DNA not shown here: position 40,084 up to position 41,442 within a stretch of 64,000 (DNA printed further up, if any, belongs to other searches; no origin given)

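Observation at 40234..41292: Long open first-coding exon of unknown function upstream of the PARP14-like gene, on the same strand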

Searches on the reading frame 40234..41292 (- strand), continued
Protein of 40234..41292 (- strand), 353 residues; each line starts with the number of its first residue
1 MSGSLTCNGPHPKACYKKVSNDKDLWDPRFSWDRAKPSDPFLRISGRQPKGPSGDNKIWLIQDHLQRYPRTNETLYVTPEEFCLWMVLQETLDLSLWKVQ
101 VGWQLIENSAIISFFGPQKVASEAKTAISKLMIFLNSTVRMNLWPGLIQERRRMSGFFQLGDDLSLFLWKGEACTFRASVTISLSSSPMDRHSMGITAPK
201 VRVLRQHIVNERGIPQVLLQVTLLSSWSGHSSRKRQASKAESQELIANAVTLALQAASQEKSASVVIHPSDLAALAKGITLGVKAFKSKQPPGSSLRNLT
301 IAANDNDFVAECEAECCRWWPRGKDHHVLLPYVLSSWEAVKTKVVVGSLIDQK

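Call 53: predict_structure(alignment_id=A2)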
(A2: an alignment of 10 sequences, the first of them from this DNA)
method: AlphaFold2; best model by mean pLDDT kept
length: 286 residues; sequences in the alignment: 10
mean_pLDDT: 65.8   pTM: 0.61
mean pLDDT of the five models: 65.8, 64.6, 61.9, 57.0, 55.1
residues with pLDDT >= 90: 11; 70-90: 141; 50-70: 59; < 50: 75
segments of 3 or more residues with pLDDT < 50: 1-4, 77-90, 113-135, 150-152, 165-175, 263-267, 274-286
pLDDT, mean of each block of 10 residues (from residue 1): 53 79 70 70 83 81 70 55 31 66 73 38 35 54 69 69 54 55 87 85 78 84 86 79 83 84 51 43 28
secondary structure, 60 per line:
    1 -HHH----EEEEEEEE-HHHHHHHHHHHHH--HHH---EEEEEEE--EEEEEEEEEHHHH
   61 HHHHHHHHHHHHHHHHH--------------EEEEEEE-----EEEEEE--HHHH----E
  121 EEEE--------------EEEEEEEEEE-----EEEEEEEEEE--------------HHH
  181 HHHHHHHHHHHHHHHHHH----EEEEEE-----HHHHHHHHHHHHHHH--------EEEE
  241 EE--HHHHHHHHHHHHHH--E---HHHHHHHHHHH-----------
elements in order: E9-16 H18-30 E39-45 E48-56 H57-77 E92-98 E104-109 H112-115 E120-124 E139-148 E154-163 H178-198 E203-208 H214-228 E237-242 H245-258 H265-275

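Call 55: fold_search(model_id=the predicted structure, library=pdb)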
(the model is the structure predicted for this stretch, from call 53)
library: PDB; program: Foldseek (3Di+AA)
matches with E <= 10: 1282; with E <= 0.001: 10
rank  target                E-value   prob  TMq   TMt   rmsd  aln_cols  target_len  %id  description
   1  6fy5_A                1.3e-04  1.00  0.34  0.47   8.5       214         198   13  Crystal structure of the macro domain of human macroh2a2 (released 2018-04-04)
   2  2xd7_D                1.8e-04  1.00  0.34  0.49   8.2       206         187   11  Crystal structure of the macro domain of human core histone H2A (released 2010-05-19)
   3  7ny6                  2.5e-04  1.00  0.36  0.53   8.8       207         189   12  Crystal structure of the Capsaspora owczarzaki macroH2A macrodomain (released 2021-11-24)
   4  2xd7_A                3.2e-04  1.00  0.27  0.37   6.2       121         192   14  Crystal structure of the macro domain of human core histone H2A (released 2010-05-19)
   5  1yd9_C                5.2e-04  1.00  0.26  0.38   2.7        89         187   15  1.6A Crystal Structure of the Non-Histone Domain of the Histone Variant MacroH2A1.1. (released 2005-09-27)
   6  1zr3_C                5.5e-04  1.00  0.26  0.39   2.5        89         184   15  Crystal structure of the macro-domain of human core histone variant macroH2A1.1 (form B) (released 2006-02-14)
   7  5lnc_B                5.9e-04  1.00  0.36  0.29  10.6       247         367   11  Structure of SPX domain of the yeast inorganic polyphophate polymerase Vtc4 crystallized by carrier-driven crystalliza (released 2016-11-09)
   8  2xd7_C                6.6e-04  1.00  0.26  0.36   6.4       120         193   15  Crystal structure of the macro domain of human core histone H2A (released 2010-05-19)
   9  6fy5_B                8.9e-04  1.00  0.35  0.49   7.9       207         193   10  Crystal structure of the macro domain of human macroh2a2 (released 2018-04-04)
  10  5iit_C                1.0e-03  1.00  0.26  0.21   5.2        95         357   17  Structure of SPX domain of the yeast inorganic polyphophate polymerase Vtc4 crystallized by carrier-driven crystalliza (released 2016-04-27)
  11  4d86                  1.1e-03  1.00  0.25  0.20   4.2        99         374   18  Human PARP14 (ARTD8, BAL2) - macro domains 1 and 2 in complex with adenosine-5-diphosphate (released 2013-03-13)
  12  5iit_B                1.2e-03  1.00  0.26  0.21   5.2        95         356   17  Structure of SPX domain of the yeast inorganic polyphophate polymerase Vtc4 crystallized by carrier-driven crystalliza (released 2016-04-27)
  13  1zr3_A                1.3e-03  1.00  0.25  0.38   5.5        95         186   17  Crystal structure of the macro-domain of human core histone variant macroH2A1.1 (form B) (released 2006-02-14)
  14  5iit_D                1.3e-03  1.00  0.27  0.22   5.9       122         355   11  Structure of SPX domain of the yeast inorganic polyphophate polymerase Vtc4 crystallized by carrier-driven crystalliza (released 2016-04-27)
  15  3vfq                  1.5e-03  1.00  0.26  0.20   4.8        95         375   20  Human PARP14 (ARTD8, BAL2) - macro domains 1 and 2 in complex with adenosine-5-diphosphoribose (released 2013-03-13)
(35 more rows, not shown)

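Call 56: search_protein_families(library=pfam, alignment_id=A2, max_evalue=1)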
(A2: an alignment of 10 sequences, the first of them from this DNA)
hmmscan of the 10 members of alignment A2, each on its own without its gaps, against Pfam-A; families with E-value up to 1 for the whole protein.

A. member 1, seq(286 aa): 1 family
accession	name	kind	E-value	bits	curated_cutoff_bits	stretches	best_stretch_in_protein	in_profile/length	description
PF02108.21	FliH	-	0.15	12.5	24.1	1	179-216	46-84/128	Flagellar assembly protein FliH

B. families by the number of members that match (of 10 scanned): 6 families
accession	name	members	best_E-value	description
PF10154.14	Fy-3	1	0.014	Ferry endosomal RAB5 effector complex subunit 3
PF23969.1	DUF7296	1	0.017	Domain of unknown function (DUF7296)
PF02337.22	Gag_p10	1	0.052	Retroviral GAG p10 protein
PF01661.27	Macro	1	0.099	Macro domain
PF19457.4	DUF5994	1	0.11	Family of unknown function (DUF5994)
PF02108.21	FliH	1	0.15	Flagellar assembly protein FliH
